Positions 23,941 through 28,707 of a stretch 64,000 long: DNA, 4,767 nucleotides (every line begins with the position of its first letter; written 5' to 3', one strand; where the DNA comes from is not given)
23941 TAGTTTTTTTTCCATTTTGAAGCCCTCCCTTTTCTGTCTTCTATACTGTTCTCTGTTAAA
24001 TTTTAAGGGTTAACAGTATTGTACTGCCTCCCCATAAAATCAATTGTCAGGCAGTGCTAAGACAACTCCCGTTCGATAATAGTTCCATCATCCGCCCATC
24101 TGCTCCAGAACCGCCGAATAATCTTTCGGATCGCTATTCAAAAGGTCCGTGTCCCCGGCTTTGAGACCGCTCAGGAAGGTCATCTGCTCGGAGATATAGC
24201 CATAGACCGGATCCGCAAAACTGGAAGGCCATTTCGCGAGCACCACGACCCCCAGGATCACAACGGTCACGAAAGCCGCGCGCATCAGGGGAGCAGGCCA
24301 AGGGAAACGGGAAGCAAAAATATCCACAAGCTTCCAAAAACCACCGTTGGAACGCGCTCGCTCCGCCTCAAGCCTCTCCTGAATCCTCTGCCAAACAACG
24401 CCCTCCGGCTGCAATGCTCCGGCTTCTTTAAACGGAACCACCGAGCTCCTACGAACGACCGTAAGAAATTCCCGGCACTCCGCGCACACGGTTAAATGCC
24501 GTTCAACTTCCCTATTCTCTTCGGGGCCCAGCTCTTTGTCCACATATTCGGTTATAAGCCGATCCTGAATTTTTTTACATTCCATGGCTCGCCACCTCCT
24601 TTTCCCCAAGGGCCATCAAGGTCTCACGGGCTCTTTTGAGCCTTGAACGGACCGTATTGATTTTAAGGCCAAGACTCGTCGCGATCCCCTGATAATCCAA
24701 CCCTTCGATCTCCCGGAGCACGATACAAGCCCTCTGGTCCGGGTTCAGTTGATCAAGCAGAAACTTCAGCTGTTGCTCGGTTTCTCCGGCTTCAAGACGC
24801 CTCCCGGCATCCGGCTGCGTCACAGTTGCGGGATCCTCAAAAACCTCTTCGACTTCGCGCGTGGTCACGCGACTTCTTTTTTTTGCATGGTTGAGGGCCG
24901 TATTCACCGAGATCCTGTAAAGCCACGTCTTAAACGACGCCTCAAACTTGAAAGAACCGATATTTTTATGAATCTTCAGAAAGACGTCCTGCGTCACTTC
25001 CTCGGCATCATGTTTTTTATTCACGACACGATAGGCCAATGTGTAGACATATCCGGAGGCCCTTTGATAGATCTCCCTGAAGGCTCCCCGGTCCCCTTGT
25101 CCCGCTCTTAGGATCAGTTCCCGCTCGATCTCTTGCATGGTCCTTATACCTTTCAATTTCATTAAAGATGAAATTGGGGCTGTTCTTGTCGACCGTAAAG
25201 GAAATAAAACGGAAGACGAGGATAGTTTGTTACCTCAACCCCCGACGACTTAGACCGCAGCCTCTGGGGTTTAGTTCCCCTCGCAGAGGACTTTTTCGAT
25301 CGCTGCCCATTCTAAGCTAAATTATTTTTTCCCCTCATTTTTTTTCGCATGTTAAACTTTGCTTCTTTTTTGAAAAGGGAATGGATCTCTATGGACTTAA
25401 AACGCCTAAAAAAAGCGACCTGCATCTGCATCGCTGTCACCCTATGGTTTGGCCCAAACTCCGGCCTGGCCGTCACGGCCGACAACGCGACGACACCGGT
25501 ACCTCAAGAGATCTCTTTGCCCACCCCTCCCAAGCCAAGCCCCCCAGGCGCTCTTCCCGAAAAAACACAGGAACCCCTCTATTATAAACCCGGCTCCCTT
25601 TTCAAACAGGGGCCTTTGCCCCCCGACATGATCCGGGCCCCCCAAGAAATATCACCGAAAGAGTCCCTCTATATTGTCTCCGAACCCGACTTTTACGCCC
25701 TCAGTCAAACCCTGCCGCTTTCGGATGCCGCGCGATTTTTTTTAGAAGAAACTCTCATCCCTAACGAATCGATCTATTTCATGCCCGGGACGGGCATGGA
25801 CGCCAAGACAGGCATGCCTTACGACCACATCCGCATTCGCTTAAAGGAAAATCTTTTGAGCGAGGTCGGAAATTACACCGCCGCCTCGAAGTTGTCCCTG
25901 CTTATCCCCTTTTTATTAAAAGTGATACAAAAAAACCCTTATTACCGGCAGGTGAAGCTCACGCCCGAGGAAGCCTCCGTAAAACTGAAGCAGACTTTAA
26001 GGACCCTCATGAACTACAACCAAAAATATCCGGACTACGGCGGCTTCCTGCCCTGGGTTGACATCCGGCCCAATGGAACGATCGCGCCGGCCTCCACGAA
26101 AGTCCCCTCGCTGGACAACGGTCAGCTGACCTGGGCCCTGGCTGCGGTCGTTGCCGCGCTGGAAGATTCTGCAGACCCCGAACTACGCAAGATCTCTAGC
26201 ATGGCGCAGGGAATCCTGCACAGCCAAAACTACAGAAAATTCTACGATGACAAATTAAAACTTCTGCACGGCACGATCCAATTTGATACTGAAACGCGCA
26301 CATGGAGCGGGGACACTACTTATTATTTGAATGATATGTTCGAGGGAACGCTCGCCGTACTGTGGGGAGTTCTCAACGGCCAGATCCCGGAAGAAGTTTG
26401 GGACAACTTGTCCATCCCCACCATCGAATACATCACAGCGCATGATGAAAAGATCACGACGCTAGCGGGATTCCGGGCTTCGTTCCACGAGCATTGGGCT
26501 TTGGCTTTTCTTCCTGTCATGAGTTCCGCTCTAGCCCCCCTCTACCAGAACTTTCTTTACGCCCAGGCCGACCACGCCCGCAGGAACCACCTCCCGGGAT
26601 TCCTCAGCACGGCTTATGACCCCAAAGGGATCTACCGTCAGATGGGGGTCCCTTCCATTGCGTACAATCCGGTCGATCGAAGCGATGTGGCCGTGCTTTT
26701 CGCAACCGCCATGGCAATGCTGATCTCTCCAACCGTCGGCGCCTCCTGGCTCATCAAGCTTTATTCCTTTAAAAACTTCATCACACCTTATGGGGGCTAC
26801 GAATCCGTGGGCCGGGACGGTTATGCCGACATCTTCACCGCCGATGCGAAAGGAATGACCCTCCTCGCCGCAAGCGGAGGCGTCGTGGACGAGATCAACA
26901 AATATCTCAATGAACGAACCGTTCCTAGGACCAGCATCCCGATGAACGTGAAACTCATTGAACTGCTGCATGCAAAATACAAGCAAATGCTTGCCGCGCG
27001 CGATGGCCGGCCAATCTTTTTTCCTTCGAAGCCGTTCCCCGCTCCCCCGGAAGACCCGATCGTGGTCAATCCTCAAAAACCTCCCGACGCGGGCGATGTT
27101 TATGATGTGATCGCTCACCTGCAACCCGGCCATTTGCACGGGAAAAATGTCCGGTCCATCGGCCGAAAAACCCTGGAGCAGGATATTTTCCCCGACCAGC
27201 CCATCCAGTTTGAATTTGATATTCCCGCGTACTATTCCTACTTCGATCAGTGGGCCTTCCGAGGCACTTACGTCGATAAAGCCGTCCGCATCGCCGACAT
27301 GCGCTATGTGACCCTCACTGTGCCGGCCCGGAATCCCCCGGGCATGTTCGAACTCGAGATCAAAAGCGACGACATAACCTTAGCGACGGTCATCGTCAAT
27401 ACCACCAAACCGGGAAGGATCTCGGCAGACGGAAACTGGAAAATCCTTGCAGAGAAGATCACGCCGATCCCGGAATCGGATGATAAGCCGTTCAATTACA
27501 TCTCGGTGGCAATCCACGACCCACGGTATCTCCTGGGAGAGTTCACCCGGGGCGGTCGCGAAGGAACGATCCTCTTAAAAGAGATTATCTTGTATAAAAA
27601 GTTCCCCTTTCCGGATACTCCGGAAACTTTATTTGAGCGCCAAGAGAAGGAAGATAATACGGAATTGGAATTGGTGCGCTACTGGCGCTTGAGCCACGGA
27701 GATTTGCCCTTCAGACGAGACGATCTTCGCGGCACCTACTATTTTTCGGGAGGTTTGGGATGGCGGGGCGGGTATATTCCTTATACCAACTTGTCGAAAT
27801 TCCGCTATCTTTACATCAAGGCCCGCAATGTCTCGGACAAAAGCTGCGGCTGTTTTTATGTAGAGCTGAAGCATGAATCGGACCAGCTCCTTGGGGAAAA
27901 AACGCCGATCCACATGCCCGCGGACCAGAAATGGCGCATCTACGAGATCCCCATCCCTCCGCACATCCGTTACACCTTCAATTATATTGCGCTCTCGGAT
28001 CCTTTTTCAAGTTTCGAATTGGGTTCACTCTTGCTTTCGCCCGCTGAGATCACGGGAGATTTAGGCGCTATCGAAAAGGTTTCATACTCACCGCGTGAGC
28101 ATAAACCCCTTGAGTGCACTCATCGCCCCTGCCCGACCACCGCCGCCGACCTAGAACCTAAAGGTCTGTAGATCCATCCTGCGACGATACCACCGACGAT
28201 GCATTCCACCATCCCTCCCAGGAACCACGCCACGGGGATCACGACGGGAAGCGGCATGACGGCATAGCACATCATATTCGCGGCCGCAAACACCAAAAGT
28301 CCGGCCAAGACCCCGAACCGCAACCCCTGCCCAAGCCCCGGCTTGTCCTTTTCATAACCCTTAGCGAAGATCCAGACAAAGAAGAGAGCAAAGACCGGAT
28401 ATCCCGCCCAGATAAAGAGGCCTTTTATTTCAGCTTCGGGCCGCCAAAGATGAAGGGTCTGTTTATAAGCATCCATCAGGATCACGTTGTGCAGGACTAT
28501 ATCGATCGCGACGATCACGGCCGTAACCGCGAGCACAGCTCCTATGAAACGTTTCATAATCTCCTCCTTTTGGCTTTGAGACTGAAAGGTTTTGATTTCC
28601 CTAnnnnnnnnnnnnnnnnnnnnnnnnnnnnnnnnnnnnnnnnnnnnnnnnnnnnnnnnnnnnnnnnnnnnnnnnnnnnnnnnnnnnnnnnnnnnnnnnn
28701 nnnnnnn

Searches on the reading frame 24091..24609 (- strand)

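Call 39: search_protein_families(library=pfam, proteins=[window:24091-24609:-], max_evalue=0.1)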
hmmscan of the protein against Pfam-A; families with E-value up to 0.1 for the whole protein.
window:24091-24609:- (173 aa): 1 family
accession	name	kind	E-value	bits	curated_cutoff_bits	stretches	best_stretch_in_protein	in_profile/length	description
PF13490.11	zf-HC2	-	6.4e-10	39.4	22.2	1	17-46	6-35/35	Putative zinc-finger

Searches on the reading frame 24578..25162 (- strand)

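Call 39: search_protein_families(library=pfam, proteins=[window:24578-25162:-], max_evalue=0.1)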
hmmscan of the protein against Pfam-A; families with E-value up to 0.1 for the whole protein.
window:24578-25162:- (195 aa): 8 families
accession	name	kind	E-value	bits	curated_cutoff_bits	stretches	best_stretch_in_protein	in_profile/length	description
PF08281.18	Sigma70_r4_2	-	1.2e-16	60.5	25.7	1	130-182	2-54/54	Sigma-70, region 4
PF04542.20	Sigma70_r2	-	3e-16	59.4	24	1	32-98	2-70/71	Sigma-70 region 2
PF04545.22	Sigma70_r4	-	1.5e-10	40.9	24.1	1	135-182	1-48/50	Sigma-70, region 4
PF07638.17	Sigma70_ECF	-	0.00015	22.2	21.1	1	112-182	113-179/185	ECF sigma factor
PF13384.12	HTH_23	-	0.00077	19.7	24.6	1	142-178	5-41/50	Homeodomain-like domain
PF13556.12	HTH_30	-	0.002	18.4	27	1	154-182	12-40/59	PucR C-terminal helix-turn-helix domain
PF15978.11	TnsD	-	0.0029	17.1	32.4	1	108-179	166-224/355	Tn7-like transposition protein D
PF12645.13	HTH_16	-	0.011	16.3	22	1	15-71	2-64/65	Helix-turn-helix domain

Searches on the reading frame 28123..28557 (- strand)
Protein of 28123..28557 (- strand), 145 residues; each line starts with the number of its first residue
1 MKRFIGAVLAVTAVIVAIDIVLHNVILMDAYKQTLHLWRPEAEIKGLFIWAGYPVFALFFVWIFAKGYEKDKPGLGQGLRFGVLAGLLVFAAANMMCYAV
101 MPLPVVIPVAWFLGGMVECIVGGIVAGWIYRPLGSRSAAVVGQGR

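Call 39: search_protein_families(library=pfam, proteins=[window:28123-28557:-], max_evalue=0.1)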
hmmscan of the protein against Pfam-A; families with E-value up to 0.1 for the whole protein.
window:28123-28557:- (145 aa): 1 family
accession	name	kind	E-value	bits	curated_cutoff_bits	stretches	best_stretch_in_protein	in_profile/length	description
PF09945.14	DUF2177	-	0.00086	19.8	26.9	1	7-110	4-106/124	Predicted membrane protein (DUF2177)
